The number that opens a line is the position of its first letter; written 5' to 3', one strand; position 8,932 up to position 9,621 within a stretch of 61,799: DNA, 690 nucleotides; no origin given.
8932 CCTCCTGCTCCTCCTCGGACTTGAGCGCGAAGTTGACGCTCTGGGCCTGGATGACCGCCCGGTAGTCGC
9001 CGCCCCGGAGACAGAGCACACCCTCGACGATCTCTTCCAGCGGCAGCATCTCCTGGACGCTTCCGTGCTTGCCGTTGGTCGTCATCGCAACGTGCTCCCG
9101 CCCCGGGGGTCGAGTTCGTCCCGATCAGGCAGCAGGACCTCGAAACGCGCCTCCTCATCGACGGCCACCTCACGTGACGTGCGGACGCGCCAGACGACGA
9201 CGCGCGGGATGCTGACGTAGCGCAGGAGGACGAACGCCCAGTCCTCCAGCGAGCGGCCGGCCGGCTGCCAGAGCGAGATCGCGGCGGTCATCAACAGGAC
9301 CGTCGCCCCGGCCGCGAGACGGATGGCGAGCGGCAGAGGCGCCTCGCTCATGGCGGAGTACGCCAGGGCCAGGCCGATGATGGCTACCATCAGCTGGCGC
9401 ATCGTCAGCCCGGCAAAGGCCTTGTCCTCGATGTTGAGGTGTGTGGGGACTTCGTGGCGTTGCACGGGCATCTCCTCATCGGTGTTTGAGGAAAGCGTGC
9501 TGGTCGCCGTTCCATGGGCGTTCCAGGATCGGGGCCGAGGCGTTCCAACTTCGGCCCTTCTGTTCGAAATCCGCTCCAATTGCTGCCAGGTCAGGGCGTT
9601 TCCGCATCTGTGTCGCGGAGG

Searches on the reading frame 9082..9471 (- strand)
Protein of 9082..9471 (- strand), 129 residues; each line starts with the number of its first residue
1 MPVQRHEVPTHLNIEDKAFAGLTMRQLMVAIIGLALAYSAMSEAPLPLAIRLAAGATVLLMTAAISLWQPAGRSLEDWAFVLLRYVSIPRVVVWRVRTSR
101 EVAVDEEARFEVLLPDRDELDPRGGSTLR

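Call 8: search_protein_families(library=pfam, proteins=[window:9082-9471:-])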
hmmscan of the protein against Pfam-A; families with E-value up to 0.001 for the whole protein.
window:9082-9471:- (129 aa): 1 family
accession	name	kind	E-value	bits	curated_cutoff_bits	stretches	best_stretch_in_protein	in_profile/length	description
PF12666.12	PrgI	-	8.6e-07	29.9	27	1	8-89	2-86/91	PrgI family protein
